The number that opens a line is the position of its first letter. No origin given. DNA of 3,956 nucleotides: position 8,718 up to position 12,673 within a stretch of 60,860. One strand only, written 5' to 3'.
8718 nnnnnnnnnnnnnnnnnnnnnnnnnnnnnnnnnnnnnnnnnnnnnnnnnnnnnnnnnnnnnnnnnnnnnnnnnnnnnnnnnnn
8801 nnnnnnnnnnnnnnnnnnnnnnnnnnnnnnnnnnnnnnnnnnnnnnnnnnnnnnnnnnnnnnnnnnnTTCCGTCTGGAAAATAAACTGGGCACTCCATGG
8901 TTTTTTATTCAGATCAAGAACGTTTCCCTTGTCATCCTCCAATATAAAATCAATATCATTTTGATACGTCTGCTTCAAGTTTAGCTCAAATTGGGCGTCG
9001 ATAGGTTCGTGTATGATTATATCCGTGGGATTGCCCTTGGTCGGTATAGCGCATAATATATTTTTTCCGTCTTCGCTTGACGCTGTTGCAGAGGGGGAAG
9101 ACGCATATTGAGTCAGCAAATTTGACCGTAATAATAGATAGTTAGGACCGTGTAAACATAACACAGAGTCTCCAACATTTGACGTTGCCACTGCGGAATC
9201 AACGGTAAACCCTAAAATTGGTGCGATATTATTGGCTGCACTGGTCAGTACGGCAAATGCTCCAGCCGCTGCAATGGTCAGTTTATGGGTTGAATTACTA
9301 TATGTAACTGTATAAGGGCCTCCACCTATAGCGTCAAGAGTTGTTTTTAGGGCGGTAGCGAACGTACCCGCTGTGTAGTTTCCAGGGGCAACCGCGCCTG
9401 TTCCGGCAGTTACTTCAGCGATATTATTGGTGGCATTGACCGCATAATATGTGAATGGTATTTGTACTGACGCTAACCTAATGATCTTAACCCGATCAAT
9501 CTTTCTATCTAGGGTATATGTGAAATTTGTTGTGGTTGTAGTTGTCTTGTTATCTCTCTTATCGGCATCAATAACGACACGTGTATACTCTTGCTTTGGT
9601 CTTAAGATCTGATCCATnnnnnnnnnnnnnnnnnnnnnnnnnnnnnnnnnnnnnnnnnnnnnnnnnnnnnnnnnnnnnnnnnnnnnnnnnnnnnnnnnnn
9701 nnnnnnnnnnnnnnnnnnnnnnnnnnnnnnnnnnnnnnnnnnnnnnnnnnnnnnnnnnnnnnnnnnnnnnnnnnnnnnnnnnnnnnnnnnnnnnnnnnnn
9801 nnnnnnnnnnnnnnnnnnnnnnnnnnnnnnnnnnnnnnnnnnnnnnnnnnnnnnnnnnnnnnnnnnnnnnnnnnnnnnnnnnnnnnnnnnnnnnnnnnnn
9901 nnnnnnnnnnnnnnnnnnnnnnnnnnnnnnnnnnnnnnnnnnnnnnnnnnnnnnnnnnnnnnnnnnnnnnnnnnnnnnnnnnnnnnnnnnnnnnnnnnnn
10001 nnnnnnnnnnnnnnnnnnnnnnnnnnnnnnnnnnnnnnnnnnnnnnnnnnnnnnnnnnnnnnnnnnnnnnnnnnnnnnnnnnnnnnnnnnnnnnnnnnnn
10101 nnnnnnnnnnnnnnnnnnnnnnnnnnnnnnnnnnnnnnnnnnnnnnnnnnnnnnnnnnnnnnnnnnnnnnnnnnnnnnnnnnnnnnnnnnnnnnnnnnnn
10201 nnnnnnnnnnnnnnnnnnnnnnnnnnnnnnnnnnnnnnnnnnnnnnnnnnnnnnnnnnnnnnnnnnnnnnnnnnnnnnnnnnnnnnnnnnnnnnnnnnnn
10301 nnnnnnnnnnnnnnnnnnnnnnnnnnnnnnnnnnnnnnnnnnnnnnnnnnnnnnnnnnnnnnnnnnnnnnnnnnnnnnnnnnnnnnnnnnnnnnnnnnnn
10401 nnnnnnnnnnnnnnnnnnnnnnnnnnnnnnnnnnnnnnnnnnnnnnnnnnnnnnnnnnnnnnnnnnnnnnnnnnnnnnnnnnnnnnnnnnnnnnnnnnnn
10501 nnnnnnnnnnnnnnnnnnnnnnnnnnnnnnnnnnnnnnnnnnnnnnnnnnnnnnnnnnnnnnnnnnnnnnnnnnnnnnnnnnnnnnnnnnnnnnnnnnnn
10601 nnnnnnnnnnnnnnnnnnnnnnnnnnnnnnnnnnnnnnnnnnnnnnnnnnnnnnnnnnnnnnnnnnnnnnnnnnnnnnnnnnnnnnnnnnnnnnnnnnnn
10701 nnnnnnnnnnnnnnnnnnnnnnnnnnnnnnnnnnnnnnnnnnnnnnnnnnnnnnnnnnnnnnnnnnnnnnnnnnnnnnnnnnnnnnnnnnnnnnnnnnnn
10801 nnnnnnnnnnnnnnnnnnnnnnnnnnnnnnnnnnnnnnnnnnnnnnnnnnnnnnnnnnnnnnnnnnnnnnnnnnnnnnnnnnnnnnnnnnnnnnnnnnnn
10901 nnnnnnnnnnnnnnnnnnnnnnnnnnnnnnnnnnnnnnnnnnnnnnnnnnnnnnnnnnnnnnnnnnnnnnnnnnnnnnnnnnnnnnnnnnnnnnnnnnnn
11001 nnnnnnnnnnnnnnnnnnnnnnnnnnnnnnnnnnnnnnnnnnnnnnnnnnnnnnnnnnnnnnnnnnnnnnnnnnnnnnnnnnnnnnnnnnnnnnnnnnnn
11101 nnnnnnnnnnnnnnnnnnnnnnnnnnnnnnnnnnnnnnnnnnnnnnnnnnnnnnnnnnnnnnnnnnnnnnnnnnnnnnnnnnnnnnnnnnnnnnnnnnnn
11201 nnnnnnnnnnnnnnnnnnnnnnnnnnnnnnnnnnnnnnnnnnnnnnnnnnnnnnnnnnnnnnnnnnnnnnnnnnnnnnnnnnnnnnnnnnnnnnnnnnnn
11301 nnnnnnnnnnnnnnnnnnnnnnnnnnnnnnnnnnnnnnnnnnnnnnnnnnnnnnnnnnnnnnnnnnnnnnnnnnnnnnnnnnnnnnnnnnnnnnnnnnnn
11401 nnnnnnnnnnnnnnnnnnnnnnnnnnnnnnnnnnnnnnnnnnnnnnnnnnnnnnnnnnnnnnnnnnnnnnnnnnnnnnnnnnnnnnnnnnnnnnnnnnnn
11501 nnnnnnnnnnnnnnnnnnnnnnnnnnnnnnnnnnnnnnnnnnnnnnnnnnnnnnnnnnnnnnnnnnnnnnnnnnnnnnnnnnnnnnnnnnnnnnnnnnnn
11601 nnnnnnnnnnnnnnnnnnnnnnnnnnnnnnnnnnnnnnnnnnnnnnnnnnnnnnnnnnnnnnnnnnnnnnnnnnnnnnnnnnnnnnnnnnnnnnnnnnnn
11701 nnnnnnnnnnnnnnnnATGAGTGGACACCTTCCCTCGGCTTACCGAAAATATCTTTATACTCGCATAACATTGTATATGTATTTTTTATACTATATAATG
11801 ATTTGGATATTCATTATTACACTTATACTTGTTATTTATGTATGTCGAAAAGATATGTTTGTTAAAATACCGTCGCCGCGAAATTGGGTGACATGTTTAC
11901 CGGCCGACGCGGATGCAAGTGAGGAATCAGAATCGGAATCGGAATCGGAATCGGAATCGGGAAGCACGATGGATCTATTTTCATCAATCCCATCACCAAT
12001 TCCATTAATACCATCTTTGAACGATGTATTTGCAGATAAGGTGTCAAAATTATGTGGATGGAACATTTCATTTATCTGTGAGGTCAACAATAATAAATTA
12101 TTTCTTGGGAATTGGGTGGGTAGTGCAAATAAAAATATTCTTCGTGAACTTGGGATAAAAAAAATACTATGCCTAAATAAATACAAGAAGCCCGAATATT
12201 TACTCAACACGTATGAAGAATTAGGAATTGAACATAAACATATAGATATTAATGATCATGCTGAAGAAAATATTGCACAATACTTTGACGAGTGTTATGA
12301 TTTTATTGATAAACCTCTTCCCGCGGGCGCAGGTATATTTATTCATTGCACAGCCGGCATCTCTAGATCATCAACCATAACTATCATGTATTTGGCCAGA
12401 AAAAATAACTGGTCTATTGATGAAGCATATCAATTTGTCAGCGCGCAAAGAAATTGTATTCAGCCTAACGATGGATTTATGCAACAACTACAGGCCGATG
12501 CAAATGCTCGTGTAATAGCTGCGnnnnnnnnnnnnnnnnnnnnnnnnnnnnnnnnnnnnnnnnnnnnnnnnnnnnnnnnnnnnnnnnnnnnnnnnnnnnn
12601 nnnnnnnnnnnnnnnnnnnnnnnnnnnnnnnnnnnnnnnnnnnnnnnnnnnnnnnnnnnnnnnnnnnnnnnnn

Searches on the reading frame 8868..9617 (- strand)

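Call 53: search_protein_families(library=pfam, proteins=[window:8868-9617:-], max_evalue=0.001)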
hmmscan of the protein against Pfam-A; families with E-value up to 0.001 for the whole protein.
window:8868-9617:- (250 aa): 1 family
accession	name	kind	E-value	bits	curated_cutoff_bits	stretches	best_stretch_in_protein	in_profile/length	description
PF19254.5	DUF5901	-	6.8e-05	22.4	26.4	1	9-165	12-201/533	Family of unknown function (DUF5901)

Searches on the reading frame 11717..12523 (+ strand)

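Call 54: search_protein_families(library=pfam, proteins=[window:11717-12523:+], max_evalue=0.001)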
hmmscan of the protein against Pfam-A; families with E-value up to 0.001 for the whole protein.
window:11717-12523:+ (269 aa): 4 families
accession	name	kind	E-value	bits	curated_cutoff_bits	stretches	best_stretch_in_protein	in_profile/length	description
PF00782.25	DSPc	-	3.3e-30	105.1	33.5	1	128-259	1-128/133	Dual specificity phosphatase, catalytic domain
PF22785.1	Tc-R-P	-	7.4e-09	36.5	27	1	140-229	17-104/106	Polymorphic toxin system, DSP-PTPase phosphatase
PF03162.18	Y_phosphatase2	-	0.00013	22.1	27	1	123-238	10-124/165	Tyrosine phosphatase family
PF22784.1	PTP-SAK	-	0.00084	19.8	27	0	138-227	23-110/153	Swiss Army Knife protein, DSP-PTPase phosphatase domain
